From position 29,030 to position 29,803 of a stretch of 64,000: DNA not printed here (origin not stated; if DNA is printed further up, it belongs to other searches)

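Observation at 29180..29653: Ribosomal protein L31 fused to an RNA polymerase alpha-CTD-like helix-hairpin-helix domain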

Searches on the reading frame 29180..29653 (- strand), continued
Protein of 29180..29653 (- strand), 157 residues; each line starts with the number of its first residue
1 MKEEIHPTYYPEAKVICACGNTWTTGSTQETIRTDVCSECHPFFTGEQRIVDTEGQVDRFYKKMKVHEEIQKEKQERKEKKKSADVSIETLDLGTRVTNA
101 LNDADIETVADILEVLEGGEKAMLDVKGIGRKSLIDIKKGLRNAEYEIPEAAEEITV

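Call 43: find_homologous_proteins(query=A2, max_evalue=1e-10)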
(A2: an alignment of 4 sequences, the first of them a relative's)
Query A2 (4 sequences) (154 aa, profile of the alignment): 7997 proteins with E <= 1e-10 among 8000 candidates; the best 120 are listed.
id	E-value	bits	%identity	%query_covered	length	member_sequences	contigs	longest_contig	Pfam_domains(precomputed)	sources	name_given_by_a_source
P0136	3.1e-71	256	51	99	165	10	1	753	PF01197.24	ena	-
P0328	7.0e-69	248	51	99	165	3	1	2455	PF01197.24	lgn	-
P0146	1.5e-68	247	40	99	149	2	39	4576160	PF01197.24,PF03118.22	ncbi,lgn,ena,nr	ncbi:MAG: 50S ribosomal protein L31 [Chloroflexi bacterium]|nr:50S ribosomal protein L31 [Chloroflex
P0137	1.9e-67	244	100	100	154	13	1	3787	PF01197.24,PF03118.22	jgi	-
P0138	2.0e-67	243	46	95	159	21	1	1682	PF01197.24,PF03118.22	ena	-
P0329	2.9e-67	243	49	99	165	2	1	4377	PF01197.24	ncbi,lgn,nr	ncbi:MAG: 50S ribosomal protein L31 [Chloroflexota bacterium]|nr:50S ribosomal protein L31 [Chlorofl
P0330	1.5e-66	241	95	99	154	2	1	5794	PF01197.24,PF03118.22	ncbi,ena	-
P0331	2.2e-66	240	94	100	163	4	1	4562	PF01197.24,PF03118.22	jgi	jgi:large subunit ribosomal protein L31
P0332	6.3e-66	239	92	100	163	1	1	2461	PF01197.24,PF03118.22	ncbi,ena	-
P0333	2.9e-65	237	52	99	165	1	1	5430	PF01197.24,PF03118.22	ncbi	ncbi:MAG: 50S ribosomal protein L31 [Anaerolineae bacterium]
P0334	5.7e-65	236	92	100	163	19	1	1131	PF01197.24,PF03118.22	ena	-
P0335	2.2e-64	234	90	100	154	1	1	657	PF01197.24,PF03118.22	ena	-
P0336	2.3e-64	234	51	99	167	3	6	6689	PF01197.24,PF03118.22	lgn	-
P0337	2.3e-64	234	46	99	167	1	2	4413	PF01197.24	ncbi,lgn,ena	-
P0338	2.3e-64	234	52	99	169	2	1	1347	PF01197.24,PF03118.22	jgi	-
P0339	6.8e-64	232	54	99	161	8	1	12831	PF01197.24,PF03118.22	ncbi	-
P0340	8.3e-64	232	48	99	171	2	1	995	PF01197.24,PF03118.22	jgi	-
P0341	9.1e-64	232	50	99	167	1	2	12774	PF01197.24,PF03118.22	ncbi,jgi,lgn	-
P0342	9.7e-64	232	51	99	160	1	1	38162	PF01197.24,PF03118.22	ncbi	-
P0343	1.1e-63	231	48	95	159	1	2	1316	PF01197.24,PF03118.22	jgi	jgi:large subunit ribosomal protein L31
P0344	1.9e-63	231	91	100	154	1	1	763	PF01197.24,PF03118.22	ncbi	-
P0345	2.0e-63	231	53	98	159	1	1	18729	PF01197.24,PF03118.22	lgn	-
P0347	2.4e-63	230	48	99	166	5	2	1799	PF01197.24,PF03118.22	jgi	-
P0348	3.3e-63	230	50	99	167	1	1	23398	PF01197.24,PF03118.22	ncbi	-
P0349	5.6e-63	229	42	99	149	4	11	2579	PF01197.24,PF03118.22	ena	-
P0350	7.7e-63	229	48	99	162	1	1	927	PF01197.24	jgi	jgi:large subunit ribosomal protein L31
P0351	8.8e-63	228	40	99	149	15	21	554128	PF01197.24,PF03118.22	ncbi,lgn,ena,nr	ncbi:MAG: 50S ribosomal protein L31 [Chloroflexi bacterium]|nr:50S ribosomal protein L31 [Chloroflex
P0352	9.4e-63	228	40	99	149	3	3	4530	PF01197.24,PF03118.22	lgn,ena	-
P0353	9.8e-63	228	53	99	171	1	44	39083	PF01197.24,PF03118.22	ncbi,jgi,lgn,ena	-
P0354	1.0e-62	228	50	99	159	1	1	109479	PF01197.24,PF03118.22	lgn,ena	-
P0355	1.4e-62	228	85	100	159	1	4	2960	PF01197.24,PF03118.22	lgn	-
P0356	1.7e-62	228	50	99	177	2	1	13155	PF01197.24,PF03118.22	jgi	jgi:large subunit ribosomal protein L31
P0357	3.1e-62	227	53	99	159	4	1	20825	PF01197.24,PF03118.22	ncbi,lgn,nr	ncbi:MAG: 50S ribosomal protein L31 [Anaerolineae bacterium]|nr:50S ribosomal protein L31 [Anaerolin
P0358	3.2e-62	227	50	99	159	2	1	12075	PF01197.24,PF03118.22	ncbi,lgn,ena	-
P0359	3.6e-62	226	48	99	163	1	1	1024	PF01197.24,PF03118.22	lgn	-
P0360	3.6e-62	226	49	99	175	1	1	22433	PF01197.24,PF03118.22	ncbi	-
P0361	3.9e-62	226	50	98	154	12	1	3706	PF01197.24,PF03118.22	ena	-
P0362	4.0e-62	226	-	-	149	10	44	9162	PF01197.24,PF14520.13,PF03118.22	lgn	-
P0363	4.6e-62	226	48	99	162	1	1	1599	PF01197.24,PF03118.22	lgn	-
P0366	5.3e-62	226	52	98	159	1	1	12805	PF01197.24,PF03118.22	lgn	-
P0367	5.3e-62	226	45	99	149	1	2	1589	PF01197.24,PF03118.22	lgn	-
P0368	5.9e-62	226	-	-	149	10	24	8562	PF01197.24,PF03118.22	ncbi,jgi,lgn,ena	jgi:large subunit ribosomal protein L31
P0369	6.6e-62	226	45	99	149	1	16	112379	PF01197.24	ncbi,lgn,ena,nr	ncbi:MAG: 50S ribosomal protein L31 [Anaerolineales bacterium]|nr:50S ribosomal protein L31 [Anaerol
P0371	7.7e-62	225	-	-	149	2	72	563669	PF01197.24,PF03118.22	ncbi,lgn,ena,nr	ncbi:MAG: 50S ribosomal protein L31 [Anaerolineae bacterium]|nr:50S ribosomal protein L31 [Anaerolin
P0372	9.8e-62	225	51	99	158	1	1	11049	PF01197.24,PF03118.22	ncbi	-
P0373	9.8e-62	225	51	99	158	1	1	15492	PF01197.24,PF03118.22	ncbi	-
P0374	1.2e-61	225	48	99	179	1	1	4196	PF01197.24,PF03118.22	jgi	jgi:large subunit ribosomal protein L31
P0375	1.5e-61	224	50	99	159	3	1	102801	PF01197.24,PF03118.22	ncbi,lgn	-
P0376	1.7e-61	224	50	99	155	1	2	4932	PF01197.24,PF03118.22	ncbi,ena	-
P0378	2.2e-61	224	48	99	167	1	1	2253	PF01197.24,PF03118.22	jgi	jgi:large subunit ribosomal protein L31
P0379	2.2e-61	224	52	98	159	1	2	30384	PF01197.24,PF03118.22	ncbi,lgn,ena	-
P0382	2.7e-61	224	48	99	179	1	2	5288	PF01197.24,PF03118.22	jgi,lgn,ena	jgi:large subunit ribosomal protein L31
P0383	3.6e-61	223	50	99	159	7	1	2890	PF01197.24,PF03118.22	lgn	-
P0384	4.1e-61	223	46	95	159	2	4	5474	PF01197.24,PF03118.22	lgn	-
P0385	4.2e-61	223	46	99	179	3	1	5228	PF01197.24,PF03118.22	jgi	jgi:large subunit ribosomal protein L31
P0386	5.0e-61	223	48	99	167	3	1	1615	PF01197.24,PF03118.22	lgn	-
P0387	6.1e-61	222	-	-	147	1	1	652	PF01197.24,PF03118.22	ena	-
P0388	6.1e-61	222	83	100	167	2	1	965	PF01197.24,PF03118.22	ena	-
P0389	6.1e-61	222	86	100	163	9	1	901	PF01197.24,PF03118.22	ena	-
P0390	6.3e-61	222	50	99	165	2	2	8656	PF01197.24,PF03118.22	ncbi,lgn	-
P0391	7.6e-61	222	48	100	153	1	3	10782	PF01197.24,PF03118.22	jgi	jgi:large subunit ribosomal protein L31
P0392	8.5e-61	222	40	99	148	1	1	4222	PF01197.24,PF03118.22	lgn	-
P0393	9.4e-61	222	48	99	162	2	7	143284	PF01197.24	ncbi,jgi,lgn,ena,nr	ncbi:MAG TPA: 50S ribosomal protein L31 [Anaerolineae bacterium]|nr:50S ribosomal protein L31 [Anaer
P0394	9.9e-61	222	50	95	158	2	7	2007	PF01197.24,PF03118.22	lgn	-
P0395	1.1e-60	222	52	99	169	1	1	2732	PF01197.24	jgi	jgi:large subunit ribosomal protein L31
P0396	1.1e-60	222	53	99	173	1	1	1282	PF01197.24,PF03118.22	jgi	-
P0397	1.4e-60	221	40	99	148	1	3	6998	PF01197.24,PF03118.22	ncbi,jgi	ncbi:MAG: 50S ribosomal protein L31 [Anaerolineae bacterium]|jgi:large subunit ribosomal protein L31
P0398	1.4e-60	221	49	99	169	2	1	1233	PF01197.24,PF03118.22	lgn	-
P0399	1.5e-60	221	48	100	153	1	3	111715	PF01197.24,PF03118.22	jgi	jgi:large subunit ribosomal protein L31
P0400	1.5e-60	221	48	99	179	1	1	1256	PF01197.24,PF03118.22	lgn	-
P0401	1.5e-60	221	48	99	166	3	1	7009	PF01197.24,PF03118.22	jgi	-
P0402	1.6e-60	221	49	98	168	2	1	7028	PF01197.24,PF03118.22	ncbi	-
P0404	2.0e-60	221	42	99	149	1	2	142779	PF01197.24,PF03118.22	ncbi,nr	ncbi:MAG: 50S ribosomal protein L31 [Ardenticatenaceae bacterium]|nr:50S ribosomal protein L31 [Arde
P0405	2.1e-60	221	47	99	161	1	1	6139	PF01197.24,PF03118.22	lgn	-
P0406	2.4e-60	221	44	99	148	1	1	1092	PF01197.24,PF03118.22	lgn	-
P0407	2.9e-60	220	48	99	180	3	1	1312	PF01197.24,PF03118.22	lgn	-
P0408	3.1e-60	220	51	95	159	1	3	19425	PF01197.24,PF03118.22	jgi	jgi:large subunit ribosomal protein L31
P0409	3.1e-60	220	50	95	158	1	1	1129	PF01197.24,PF03118.22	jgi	jgi:large subunit ribosomal protein L31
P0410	3.2e-60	220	48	99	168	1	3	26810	PF01197.24,PF03118.22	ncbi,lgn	-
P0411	3.2e-60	220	46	99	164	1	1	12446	PF01197.24,PF03118.22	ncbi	-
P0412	3.5e-60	220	49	99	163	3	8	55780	PF01197.24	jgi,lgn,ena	jgi:large subunit ribosomal protein L31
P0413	3.7e-60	220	79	100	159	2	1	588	PF01197.24,PF03118.22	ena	-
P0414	3.9e-60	220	51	95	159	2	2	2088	PF01197.24,PF03118.22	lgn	-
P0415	4.3e-60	220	51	99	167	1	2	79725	PF01197.24,PF03118.22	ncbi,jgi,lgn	ncbi:MAG: 50S ribosomal protein L31 [Anaerolineae bacterium]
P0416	4.6e-60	220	49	99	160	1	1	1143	PF01197.24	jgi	jgi:large subunit ribosomal protein L31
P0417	4.8e-60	220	50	95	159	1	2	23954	PF01197.24,PF03118.22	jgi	jgi:large subunit ribosomal protein L31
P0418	4.8e-60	220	54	99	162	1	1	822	PF01197.24,PF03118.22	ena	-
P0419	4.9e-60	220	47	99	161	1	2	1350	PF01197.24,PF03118.22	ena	-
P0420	5.0e-60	220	50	99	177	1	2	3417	PF01197.24,PF03118.22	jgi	jgi:large subunit ribosomal protein L31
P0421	5.1e-60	219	48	99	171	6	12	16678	PF01197.24,PF03118.22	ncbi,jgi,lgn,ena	-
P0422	5.4e-60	219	40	99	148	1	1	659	PF01197.24,PF03118.22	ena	-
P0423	5.7e-60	219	71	100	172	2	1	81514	PF01197.24,PF03118.22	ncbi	-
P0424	5.8e-60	219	46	99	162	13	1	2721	PF01197.24,PF03118.22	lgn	-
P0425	5.8e-60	219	44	98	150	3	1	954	PF01197.24,PF03118.22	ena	-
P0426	5.8e-60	219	42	99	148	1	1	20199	PF01197.24,PF03118.22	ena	-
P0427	6.0e-60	219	40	99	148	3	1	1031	PF01197.24,PF03118.22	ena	-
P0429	6.6e-60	219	42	99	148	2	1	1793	PF01197.24,PF03118.22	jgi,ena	-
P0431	7.0e-60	219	42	99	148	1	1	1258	PF01197.24,PF03118.22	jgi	jgi:large subunit ribosomal protein L31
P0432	7.7e-60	219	47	98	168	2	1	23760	PF01197.24,PF03118.22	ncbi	-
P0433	8.1e-60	219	49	99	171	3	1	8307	PF01197.24,PF03118.22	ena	-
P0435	8.2e-60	219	46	99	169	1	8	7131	PF01197.24,PF03118.22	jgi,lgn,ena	jgi:large subunit ribosomal protein L31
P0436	8.7e-60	219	41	99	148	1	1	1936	PF01197.24,PF03118.22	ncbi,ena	-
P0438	9.2e-60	219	53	98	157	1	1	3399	PF01197.24,PF03118.22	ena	-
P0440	9.6e-60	219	55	99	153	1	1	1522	PF01197.24,PF03118.22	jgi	jgi:large subunit ribosomal protein L31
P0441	9.8e-60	219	46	99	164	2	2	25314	PF01197.24,PF03118.22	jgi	-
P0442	1.1e-59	218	44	99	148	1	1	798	PF01197.24,PF03118.22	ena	-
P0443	1.2e-59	218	48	99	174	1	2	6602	PF01197.24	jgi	jgi:large subunit ribosomal protein L31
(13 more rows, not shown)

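Call 57: find_encoding_contigs(protein=P0146, flank=8000, max_places=2)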
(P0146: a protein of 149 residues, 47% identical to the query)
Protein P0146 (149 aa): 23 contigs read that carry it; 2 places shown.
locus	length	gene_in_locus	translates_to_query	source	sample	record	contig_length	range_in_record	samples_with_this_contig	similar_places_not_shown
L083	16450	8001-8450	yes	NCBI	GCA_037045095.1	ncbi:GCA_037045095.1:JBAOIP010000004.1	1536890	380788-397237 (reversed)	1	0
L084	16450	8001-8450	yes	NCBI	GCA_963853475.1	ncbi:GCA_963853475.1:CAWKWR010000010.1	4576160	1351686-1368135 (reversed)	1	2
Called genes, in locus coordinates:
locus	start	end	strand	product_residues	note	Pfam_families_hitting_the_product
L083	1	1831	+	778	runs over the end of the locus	PF01315:Ald_Xan_dh_C, PF02738:MoCoBD_1, PF20256:MoCoBD_2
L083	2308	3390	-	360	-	PF00817:IMS, PF11798:IMS_HHH, PF11799:IMS_C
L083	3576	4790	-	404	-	PF01411:tRNA-synt_2c (weak), PF07973:tRNA_SAD, PF02272:DHHA1 (weak)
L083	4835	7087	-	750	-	PF13328:HD_4, PF01966:HD, PF04607:RelA_SpoT, PF02824:TGS, PF19296:RelA_AH, PF28438:RelA_RIS, PF13291:ACT_4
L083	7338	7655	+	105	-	PF00829:Ribosomal_L21p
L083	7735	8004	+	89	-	PF01016:Ribosomal_L27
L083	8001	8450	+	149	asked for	PF01197:Ribosomal_L31, PF03118:RNA_pol_A_CTD (weak)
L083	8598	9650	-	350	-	PF01380:SIS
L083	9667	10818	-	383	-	PF01979:Amidohydro_1, PF07969:Amidohydro_3 (weak)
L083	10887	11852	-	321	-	PF00480:ROK, PF01869:BcrAD_BadFG (weak)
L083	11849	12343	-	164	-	PF05163:DinB, PF12867:DinB_2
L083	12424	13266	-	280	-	PF12697:Abhydrolase_6, PF12146:Hydrolase_4 (weak), PF00561:Abhydrolase_1 (weak)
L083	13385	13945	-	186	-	PF21805:Imm5_like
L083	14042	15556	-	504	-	PF07969:Amidohydro_3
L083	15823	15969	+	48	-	-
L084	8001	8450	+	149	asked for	PF01197:Ribosomal_L31, PF03118:RNA_pol_A_CTD (weak)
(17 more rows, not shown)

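Call 60: find_encoding_contigs(protein=window:29180-29653:-, flank=1000, max_places=3)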
Protein window:29180-29653:- (157 aa): 1 contig read that carries it; 1 place shown.
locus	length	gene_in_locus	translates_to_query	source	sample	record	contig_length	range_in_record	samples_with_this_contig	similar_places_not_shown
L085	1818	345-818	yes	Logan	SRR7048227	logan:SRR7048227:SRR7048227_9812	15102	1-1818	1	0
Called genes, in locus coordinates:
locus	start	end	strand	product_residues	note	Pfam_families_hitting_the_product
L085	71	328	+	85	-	PF01016:Ribosomal_L27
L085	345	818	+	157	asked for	PF01197:Ribosomal_L31, PF03118:RNA_pol_A_CTD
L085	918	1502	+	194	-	PF00265:TK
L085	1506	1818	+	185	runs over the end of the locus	PF00156:Pribosyltran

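Call 74: predict_structure(alignment_id=A3)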
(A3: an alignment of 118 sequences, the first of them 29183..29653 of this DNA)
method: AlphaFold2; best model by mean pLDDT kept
length: 157 residues; sequences in the alignment: 118
mean_pLDDT: 68.8   pTM: 0.27
mean pLDDT of the five models: 68.8, 68.2, 67.8, 67.0, 65.8
residues with pLDDT >= 90: 1; 70-90: 62; 50-70: 81; < 50: 13
segments of 3 or more residues with pLDDT < 50: 149-157
pLDDT, mean of each block of 10 residues (from residue 1): 75 89 88 85 62 67 86 71 53 63 64 62 61 69 58 39
secondary structure, 60 per line:
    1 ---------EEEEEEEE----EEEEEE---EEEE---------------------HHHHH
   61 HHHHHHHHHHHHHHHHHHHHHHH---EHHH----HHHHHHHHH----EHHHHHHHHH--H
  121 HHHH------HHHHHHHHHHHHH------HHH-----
elements in order: E10-17 E22-27 E31-34 H56-83 H95-103 H109-117 H120-124 H131-143
